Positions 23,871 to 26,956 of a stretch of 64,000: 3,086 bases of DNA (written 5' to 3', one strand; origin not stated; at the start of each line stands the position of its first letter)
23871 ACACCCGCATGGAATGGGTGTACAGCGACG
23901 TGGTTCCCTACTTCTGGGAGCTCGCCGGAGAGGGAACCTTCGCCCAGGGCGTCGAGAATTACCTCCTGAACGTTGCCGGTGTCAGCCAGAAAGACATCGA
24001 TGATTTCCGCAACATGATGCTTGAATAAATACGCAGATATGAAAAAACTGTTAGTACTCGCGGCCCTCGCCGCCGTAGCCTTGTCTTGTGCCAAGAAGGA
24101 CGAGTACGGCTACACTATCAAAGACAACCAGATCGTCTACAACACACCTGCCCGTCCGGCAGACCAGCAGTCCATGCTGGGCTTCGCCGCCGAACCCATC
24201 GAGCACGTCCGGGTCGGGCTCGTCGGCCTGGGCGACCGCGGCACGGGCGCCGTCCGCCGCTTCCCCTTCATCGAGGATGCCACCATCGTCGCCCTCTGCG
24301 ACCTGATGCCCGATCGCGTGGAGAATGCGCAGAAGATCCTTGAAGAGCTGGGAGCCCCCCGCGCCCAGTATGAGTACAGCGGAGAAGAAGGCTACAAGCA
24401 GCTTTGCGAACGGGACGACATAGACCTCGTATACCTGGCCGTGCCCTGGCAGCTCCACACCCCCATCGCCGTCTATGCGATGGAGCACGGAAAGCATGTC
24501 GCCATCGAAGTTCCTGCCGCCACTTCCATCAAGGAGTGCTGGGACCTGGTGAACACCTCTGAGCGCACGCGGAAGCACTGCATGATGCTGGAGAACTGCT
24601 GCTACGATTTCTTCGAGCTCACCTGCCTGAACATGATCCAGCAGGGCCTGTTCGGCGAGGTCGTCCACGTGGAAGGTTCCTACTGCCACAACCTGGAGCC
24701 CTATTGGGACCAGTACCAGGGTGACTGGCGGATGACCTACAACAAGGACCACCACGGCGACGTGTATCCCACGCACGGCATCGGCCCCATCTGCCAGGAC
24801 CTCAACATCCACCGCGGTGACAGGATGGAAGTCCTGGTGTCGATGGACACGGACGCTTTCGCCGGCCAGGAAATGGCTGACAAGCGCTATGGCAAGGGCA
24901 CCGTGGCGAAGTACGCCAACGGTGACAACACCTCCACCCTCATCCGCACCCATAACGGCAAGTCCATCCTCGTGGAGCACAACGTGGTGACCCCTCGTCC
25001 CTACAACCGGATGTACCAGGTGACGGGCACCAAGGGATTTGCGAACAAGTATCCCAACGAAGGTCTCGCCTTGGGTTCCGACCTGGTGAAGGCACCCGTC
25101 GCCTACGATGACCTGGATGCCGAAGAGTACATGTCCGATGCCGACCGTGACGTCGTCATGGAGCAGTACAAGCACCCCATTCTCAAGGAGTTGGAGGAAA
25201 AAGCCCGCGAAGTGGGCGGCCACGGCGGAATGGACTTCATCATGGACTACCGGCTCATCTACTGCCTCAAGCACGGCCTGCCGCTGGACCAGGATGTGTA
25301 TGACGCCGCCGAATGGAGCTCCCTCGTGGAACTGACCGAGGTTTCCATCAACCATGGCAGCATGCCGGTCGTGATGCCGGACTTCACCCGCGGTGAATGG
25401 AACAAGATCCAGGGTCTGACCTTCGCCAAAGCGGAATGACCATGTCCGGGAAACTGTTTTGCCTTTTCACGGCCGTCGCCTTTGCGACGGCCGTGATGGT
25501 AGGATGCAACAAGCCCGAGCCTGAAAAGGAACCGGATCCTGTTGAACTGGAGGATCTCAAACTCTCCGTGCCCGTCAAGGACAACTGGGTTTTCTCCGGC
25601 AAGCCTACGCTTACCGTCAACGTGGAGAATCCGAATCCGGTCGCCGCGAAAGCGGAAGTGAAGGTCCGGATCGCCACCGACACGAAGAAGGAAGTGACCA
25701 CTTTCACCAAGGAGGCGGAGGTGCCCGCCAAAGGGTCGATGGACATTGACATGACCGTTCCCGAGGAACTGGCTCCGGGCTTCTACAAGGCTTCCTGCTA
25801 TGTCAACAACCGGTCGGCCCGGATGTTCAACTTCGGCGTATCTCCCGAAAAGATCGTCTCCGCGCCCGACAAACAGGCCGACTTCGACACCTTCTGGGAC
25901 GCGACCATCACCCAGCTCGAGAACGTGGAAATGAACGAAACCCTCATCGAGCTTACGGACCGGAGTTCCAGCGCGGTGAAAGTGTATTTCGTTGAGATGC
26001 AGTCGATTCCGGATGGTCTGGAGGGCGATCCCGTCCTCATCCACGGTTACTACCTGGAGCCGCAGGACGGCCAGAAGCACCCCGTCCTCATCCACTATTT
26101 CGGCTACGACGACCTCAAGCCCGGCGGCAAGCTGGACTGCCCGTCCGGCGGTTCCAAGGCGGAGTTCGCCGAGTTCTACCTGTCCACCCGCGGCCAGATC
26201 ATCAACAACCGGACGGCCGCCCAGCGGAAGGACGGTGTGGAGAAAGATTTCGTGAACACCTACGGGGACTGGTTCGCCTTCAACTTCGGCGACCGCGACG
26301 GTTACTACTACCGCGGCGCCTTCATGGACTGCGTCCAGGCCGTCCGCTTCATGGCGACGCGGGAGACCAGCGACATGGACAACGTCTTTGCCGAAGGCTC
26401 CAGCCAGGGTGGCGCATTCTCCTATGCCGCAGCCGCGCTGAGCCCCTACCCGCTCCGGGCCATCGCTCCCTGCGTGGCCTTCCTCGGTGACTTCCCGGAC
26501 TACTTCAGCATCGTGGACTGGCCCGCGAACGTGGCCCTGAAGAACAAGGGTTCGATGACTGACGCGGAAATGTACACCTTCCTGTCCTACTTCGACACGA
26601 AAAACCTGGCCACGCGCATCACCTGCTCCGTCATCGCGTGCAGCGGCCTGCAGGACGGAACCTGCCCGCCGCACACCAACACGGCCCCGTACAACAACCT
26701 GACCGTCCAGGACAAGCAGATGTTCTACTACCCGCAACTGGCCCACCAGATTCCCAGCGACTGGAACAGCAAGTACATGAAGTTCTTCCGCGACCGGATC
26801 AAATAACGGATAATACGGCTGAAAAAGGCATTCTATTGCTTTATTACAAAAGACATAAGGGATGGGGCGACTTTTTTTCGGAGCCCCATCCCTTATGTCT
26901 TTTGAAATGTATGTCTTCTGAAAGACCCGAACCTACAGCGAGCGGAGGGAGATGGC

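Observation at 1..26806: ~27-kb AgaR-controlled PUL for an unidentified galactosamine/GalNAc- and phosphate-bearing glycan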

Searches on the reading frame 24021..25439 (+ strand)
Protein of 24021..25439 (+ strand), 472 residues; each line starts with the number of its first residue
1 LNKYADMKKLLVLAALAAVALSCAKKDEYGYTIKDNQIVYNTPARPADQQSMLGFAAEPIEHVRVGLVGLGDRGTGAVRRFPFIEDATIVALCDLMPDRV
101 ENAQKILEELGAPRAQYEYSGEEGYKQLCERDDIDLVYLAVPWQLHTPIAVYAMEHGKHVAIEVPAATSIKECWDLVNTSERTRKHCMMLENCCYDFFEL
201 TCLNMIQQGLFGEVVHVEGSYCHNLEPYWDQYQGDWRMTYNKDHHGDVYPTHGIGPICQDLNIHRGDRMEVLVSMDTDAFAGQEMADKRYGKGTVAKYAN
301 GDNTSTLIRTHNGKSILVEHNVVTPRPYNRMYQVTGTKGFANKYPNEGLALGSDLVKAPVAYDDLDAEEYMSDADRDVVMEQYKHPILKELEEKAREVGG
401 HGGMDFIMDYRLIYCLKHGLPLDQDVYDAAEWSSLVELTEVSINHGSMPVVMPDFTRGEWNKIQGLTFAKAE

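Call 5: search_protein_families(library=pfam, proteins=[window:24021-25439:+], max_evalue=0.01)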
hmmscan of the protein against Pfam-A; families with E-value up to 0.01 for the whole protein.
window:24021-25439:+ (472 aa): 3 families
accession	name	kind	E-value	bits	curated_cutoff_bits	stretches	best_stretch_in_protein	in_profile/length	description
PF21252.2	Glyco_hydro_109_C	-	4.9e-38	130.7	27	1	201-345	2-165/187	Glycosyl hydrolase 109, C-terminal domain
PF01408.29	GFO_IDH_MocA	-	1.9e-13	51.6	24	1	63-189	1-118/120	Oxidoreductase family, NAD-binding Rossmann fold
PF22725.1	GFO_IDH_MocA_C3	-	8.5e-08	32.7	27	1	204-340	6-122/124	GFO/IDH/MocA C-terminal domain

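Call 25: search_protein_families(library=ncbifam, proteins=[window:24021-25439:+], max_evalue=0.001)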
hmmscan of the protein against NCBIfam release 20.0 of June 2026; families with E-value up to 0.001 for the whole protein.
window:24021-25439:+ (472 aa): 9 families
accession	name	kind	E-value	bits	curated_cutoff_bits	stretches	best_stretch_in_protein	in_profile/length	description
NF040723.1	UDP-GlcNAcDh_Arch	equivalog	2.2e-18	66.9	450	1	63-218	1-145/302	UDP-N-acetylglucosamine 3-dehydrogenase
NF041392.1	XylDh_Gfo6_Halo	equivalog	4.7e-10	38.8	350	1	61-289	15-237/350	D-xylose 1-dehydrogenase Gfo6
NF058561.1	BT_2158_fam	equivalog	5.5e-10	38.4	750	1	59-231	32-191/487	glycoside 3-dehydrogenase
NF008607.0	PRK11579.1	subfamily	6.1e-10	38.6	330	1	63-221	5-152/346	oxidoreductase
NF052479.1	LevoglcsnDh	equivalog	7.3e-10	38.1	650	1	111-225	52-165/386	levoglucosan dehydrogenase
TIGR04380.1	myo_inos_iolG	equivalog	1.5e-09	37.2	355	1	63-342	2-251/330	inositol 2-dehydrogenase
NF052679.1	InsChiInosDhIolG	equivalog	3.1e-06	26.5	540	1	63-188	3-121/343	bifunctional inositol 2-dehydrogenase/D-chiro-inositol 1-dehydrogenase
NF058563.1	BT_2159_fam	equivalog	3.3e-06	26.3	650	1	63-217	1-146/350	disaccharide 3-dehydrogenase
NF007574.0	PRK10206.1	equivalog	9.9e-05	21.5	352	1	127-221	59-153/345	oxidoreductase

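Call 33: search_solved_structures(query=window:24021-25439:+, max_evalue=0.0001)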
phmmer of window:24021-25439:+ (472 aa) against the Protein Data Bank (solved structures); distinct sequences matched with E-value up to 0.0001: 39.
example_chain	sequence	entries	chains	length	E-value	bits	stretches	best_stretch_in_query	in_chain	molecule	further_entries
6t2b_A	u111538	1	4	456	8.4e-86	292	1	44-466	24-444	Glycosyl hydrolase family 109 protein 2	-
2ixa_A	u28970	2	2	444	4.6e-69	236.8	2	233-464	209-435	ALPHA-N-ACETYLGALACTOSAMINIDASE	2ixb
1ofg_A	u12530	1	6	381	5e-13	52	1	65-216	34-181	GLUCOSE-FRUCTOSE OXIDOREDUCTASE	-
1ryd_A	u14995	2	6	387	5.1e-13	51.9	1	65-216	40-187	glucose-fructose oxidoreductase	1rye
1h6a_A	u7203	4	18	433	6.4e-13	51.6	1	65-216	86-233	PRECURSOR FORM OF GLUCOSE-FRUCTOSE OXIDOREDUCTASE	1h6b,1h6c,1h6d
1evj_A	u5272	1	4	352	7.8e-13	51.3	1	68-216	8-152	GLUCOSE-FRUCTOSE OXIDOREDUCTASE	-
3e18_A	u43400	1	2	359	2.8e-11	46.2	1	105-257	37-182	oxidoreductase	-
9m3d_B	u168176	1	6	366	9e-11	44.5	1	63-320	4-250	DgpA1 from W974-1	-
5a02_A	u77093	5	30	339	1.5e-10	43.8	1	60-217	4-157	ALDOSE-ALDOSE OXIDOREDUCTASE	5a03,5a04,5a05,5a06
3rc9_A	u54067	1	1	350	1.2e-09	40.9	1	62-235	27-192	Sugar 3-ketoreductase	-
3rcb_A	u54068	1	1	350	2.2e-09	40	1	62-235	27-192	Sugar 3-ketoreductase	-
3rbv_A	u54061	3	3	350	2.2e-09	40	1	62-235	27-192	Sugar 3-ketoreductase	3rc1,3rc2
3rc7_A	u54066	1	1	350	2.6e-09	39.7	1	62-235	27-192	Sugar 3-ketoreductase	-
7xr9_A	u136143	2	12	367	3.5e-09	39.3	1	63-188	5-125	DgpA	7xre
3ec7_A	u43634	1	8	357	1e-08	37.7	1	63-222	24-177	Putative Dehydrogenase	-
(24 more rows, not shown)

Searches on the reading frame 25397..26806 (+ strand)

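Call 6: search_protein_families(library=pfam, proteins=[window:25397-26806:+], max_evalue=0.01)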
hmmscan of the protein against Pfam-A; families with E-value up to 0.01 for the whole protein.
window:25397-26806:+ (469 aa): 4 families
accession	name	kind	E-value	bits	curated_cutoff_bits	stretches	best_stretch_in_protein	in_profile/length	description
PF05448.18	AXE1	-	1.3e-44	152.8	21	1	158-464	19-318/321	Acetyl xylan esterase (AXE1)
PF00326.27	Peptidase_S9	-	8.2e-10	39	22.6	1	308-458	44-195/213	Prolyl oligopeptidase family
PF12146.15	Hydrolase_4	-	7.6e-05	22.6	27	0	401-455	183-237/239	Serine aminopeptidase, S33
PF02129.25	Peptidase_S15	-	0.0028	17.8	23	0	320-394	88-150/262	X-Pro dipeptidyl-peptidase (S15 family)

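Call 25: search_protein_families(library=ncbifam, proteins=[window:25397-26806:+], max_evalue=0.001)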
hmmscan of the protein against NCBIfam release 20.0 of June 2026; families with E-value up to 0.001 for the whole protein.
window:25397-26806:+ (469 aa): 0 families
